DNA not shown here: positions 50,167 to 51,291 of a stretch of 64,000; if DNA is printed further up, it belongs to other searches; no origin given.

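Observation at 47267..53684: cAMP synthesis/degradation pair embedded in a paa (phenylacetate) operon: paaJ-paaK-phosphodiesterase-cyclase-CoA transferase, all co-directional and tightly packed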

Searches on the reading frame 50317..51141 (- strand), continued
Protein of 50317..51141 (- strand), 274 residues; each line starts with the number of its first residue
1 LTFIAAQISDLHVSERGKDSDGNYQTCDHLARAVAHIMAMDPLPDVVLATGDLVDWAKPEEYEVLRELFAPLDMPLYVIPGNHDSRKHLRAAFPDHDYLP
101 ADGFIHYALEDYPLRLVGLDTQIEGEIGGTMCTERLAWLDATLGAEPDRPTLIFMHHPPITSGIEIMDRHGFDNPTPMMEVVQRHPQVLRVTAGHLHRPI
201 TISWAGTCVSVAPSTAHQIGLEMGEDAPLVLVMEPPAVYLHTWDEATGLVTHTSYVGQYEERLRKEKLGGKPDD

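Call 13: find_encoding_contigs(protein=P0003, flank=8000, max_places=3)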
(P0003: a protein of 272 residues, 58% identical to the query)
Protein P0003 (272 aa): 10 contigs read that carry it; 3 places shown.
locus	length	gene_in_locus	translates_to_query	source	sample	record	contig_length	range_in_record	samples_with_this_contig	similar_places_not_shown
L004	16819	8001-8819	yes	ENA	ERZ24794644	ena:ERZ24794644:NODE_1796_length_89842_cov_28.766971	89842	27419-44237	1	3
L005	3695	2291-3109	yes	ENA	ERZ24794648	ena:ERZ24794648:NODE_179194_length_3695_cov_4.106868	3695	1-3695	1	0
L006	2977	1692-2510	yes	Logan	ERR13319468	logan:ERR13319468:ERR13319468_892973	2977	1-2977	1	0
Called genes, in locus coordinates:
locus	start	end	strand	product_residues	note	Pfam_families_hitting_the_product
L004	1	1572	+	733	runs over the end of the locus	PF21088:MS_channel_1st, PF00924:MS_channel_2nd, PF21082:MS_channel_3rd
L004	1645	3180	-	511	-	PF00672:HAMP, PF00512:HisKA, PF02518:HATPase_c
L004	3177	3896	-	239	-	PF00072:Response_reg, PF00486:Trans_reg_C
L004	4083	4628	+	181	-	PF23564:EF-hand_FSTL1 (faint), PF13499:EF-hand_7 (weak), PF00036:EF-hand_1 (faint), PF13202:EF-hand_5 (weak), PF13405:EF-hand_6 (faint), PF13833:EF-hand_8 (faint)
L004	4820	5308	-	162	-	PF01590:GAF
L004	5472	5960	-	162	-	PF01590:GAF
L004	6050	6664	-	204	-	PF00132:Hexapep (weak), PF25084:LbH_EIF2B (faint), PF25087:GMPPB_C, PF00132:Hexapep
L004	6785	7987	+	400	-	PF00108:Thiolase_N, PF00109:ketoacyl-synt (weak), PF02803:Thiolase_C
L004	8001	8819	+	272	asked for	PF00149:Metallophos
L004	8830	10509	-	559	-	PF00111:Fer2, PF00211:Guanylate_cyc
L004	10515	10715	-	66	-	PF04384:Fe-S_assembly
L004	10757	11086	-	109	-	PF00111:Fer2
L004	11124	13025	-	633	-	PF00012:HSP70, PF06723:MreB_Mbl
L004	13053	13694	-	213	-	PF07743:HSCB_C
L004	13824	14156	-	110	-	PF01521:Fe-S_biosyn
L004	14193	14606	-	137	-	PF01592:NifU_N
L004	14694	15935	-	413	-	PF00266:Aminotran_5, PF01041:DegT_DnrJ_EryC1 (weak), PF01212:Beta_elim_lyase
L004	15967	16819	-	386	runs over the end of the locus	PF00266:Aminotran_5, PF01212:Beta_elim_lyase (weak), PF00155:Aminotran_1_2 (weak)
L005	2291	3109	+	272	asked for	PF00149:Metallophos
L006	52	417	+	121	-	PF00903:Glyoxalase, PF18029:Glyoxalase_6 (weak)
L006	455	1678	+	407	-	PF00108:Thiolase_N, PF02803:Thiolase_C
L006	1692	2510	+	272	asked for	PF00149:Metallophos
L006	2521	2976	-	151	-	?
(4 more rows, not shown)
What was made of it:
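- L006 also has a thiolase directly before the PDE (call 13).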

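Call 14: find_encoding_contigs(protein=P0006, flank=8000, max_places=2)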
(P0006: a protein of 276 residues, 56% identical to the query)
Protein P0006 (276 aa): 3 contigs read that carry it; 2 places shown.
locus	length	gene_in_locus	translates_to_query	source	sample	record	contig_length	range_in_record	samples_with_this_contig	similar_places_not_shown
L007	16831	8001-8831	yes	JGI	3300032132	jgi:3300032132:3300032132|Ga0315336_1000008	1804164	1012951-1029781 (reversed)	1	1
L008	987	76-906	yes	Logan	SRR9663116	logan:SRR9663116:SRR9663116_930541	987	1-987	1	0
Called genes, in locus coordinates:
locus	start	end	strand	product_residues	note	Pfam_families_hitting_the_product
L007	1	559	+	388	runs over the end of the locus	PF02771:Acyl-CoA_dh_N, PF02770:Acyl-CoA_dh_M, PF00441:Acyl-CoA_dh_1, PF08028:Acyl-CoA_dh_2, PF21343:ACAD9-ACADV_C (weak)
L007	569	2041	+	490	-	PF00724:Oxidored_FMN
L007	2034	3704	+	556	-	PF00501:AMP-binding, PF13193:AMP-binding_C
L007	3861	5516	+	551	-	-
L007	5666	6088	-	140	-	-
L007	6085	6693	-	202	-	PF00132:Hexapep (weak), PF25084:LbH_EIF2B (faint), PF25087:GMPPB_C (weak), PF00132:Hexapep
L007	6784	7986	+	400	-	PF00108:Thiolase_N, PF00109:ketoacyl-synt (weak), PF02803:Thiolase_C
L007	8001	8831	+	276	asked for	PF00149:Metallophos, PF12850:Metallophos_2 (faint)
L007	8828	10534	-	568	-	PF00111:Fer2, PF00211:Guanylate_cyc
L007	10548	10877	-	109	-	PF00111:Fer2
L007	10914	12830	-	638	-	PF00012:HSP70, PF06723:MreB_Mbl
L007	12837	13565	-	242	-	PF07743:HSCB_C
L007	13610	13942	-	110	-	PF01521:Fe-S_biosyn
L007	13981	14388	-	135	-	PF01592:NifU_N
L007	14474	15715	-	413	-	PF00266:Aminotran_5, PF01041:DegT_DnrJ_EryC1 (weak), PF01212:Beta_elim_lyase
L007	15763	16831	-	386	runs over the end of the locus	PF00155:Aminotran_1_2, PF00266:Aminotran_5, PF01212:Beta_elim_lyase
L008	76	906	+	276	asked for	PF00149:Metallophos, PF12850:Metallophos_2 (faint)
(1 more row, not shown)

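Call 16: search_solved_structures(query=window:50317-51141:-, max_evalue=0.001, show_alignments=2)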
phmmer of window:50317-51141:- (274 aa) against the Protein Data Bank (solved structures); distinct sequences matched with E-value up to 0.001: 6.
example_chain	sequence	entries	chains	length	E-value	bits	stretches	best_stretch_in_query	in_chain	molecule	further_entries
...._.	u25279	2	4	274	2.3e-36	128.8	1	4-241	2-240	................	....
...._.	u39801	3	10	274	3.3e-36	128.2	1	4-228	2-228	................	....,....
2hy1_A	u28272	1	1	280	3.3e-19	72.4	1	3-220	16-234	Rv0805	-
3ib7_A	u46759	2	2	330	5.9e-19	71.6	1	3-220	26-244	Icc protein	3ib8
2hyp_A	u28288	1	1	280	4e-18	68.9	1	3-220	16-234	Hypothetical protein RV0805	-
2hyo_A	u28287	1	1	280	4.8e-18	68.6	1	3-220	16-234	Rv0805N97A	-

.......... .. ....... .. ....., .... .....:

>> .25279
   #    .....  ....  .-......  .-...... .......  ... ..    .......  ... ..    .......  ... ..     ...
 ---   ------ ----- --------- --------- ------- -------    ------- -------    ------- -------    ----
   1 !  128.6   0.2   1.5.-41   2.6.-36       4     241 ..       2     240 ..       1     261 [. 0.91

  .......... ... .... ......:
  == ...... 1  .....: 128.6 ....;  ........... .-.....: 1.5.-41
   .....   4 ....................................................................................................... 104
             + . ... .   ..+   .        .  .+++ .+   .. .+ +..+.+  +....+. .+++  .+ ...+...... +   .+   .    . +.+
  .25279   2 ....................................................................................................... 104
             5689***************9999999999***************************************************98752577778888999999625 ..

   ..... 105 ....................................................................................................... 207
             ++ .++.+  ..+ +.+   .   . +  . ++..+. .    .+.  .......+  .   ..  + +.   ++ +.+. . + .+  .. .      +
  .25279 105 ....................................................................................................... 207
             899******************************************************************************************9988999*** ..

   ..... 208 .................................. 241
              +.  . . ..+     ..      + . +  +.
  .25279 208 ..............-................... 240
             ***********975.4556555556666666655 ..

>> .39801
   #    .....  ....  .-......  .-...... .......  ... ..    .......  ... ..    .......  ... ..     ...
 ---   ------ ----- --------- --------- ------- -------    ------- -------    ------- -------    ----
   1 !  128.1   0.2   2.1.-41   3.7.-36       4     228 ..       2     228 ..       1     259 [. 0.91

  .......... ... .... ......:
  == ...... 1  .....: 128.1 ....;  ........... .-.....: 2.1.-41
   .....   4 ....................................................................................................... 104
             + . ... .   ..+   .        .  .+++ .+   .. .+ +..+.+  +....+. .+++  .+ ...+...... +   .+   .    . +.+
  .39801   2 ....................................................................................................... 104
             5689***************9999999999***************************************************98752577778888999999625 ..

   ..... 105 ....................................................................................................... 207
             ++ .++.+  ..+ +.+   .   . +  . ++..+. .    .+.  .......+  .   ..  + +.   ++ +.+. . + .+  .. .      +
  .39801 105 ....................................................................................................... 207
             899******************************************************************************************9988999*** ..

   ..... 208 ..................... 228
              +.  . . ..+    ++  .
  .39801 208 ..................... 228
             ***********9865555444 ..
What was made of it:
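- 50317..51141 (-): Class III-type metallophosphodiesterase (PDE), GpdQ/SpdA-like (274 aa). TTG start overlaps the paaK stop codon (TTGA). PDB sequence search: GpdQ 128.8 bits against Rv0805 72 bits (call 16).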

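Call 18: find_related_loci(query=A1, collection=genome_contigs, flank=10000)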
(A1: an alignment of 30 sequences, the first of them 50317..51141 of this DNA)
Query A1 (274 aa) in genome_contigs; peptide patterns used: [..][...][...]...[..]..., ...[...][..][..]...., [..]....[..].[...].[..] (x = any residue, [..] = any of these).
600 stretches matched a pattern (row limit reached: there are more); 425 encode a relative of the query (tblastn E <= 1e-3); the best 80 are kept; 80 distinct loci.
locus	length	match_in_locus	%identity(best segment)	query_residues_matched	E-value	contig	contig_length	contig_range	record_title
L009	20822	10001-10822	89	1-274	3e-169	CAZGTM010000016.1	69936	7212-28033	MAG TPA_asm: uncultured Rhodospirillaceae bacterium isolate SRP077602_co8_95 genome assembly, contig: NODE_493_length_69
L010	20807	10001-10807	54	2-269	2e-90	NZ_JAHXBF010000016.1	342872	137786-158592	Hyalangium versicolor strain H56D21 NODE_16_length_342872_cov_22.520821, whole genome shotgun sequence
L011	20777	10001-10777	55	2-260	7e-89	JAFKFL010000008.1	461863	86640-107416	MAG: Alphaproteobacteria bacterium isolate SCN18_14_9_16_R2_B_64_15 SCN18_14_9_16_R2_B_scaffold_22, whole genome shotgun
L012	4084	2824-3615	53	1-263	1e-88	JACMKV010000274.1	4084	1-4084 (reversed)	MAG: Burkholderiales bacterium isolate ES-bin-258 ES-bin-258-contig-k141_7338806, whole genome shotgun sequence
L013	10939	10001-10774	53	3-259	1e-87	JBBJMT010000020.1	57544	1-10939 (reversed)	MAG: Casimicrobiaceae bacterium isolate RUP_SRG_25 NODE_406_length_57544_cov_16.895336, whole genome shotgun sequence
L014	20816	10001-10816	51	2-259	1e-87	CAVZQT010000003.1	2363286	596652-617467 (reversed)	MAG: uncultured Alphaproteobacteria bacterium isolate MFD05705.bin.1.25 genome assembly, contig: contig_1722, whole geno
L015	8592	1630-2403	54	2-257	7e-88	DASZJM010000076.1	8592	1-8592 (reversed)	MAG TPA_asm: Candidatus Methylomirabilota bacterium isolate SMAG_U6629 k141_741386, whole genome shotgun sequence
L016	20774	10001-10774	53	3-260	5e-87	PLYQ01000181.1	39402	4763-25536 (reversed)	MAG: Rhodospirillales bacterium isolate palsa_924 73.20120700_P3D.255_contig_105558, whole genome shotgun sequence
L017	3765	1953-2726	52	3-260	3e-86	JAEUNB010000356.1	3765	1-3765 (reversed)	MAG: Betaproteobacteria bacterium isolate new MAG-162 k141_2575892, whole genome shotgun sequence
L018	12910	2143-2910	51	4-260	2e-85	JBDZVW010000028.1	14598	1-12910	MAG: Betaproteobacteria bacterium isolate PE_soil8 NODE_1178_length_14598, whole genome shotgun sequence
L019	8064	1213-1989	52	2-260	7e-86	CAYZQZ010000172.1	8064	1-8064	MAG TPA_asm: uncultured Reyranella sp. isolate SRP124364_co1_11 genome assembly, contig: NODE_10893_length_8064_cov_5.36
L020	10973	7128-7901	53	3-260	2e-84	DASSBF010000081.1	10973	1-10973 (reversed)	MAG TPA_asm: Dongiaceae bacterium isolate SMAG_U887 k141_553542, whole genome shotgun sequence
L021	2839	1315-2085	48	3-259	2e-85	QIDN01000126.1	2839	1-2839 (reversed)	MAG: Nitrospirae bacterium isolate SZUA-226 Ga0063294_10048062, whole genome shotgun sequence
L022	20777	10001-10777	53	2-260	4e-84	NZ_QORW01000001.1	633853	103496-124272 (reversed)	Dongia deserti strain SYSU D60009 s803_Contig1, whole genome shotgun sequence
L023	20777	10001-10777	52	3-259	3e-83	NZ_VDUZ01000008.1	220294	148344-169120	Vineibacter terrae strain CC-CFT640 contig008, whole genome shotgun sequence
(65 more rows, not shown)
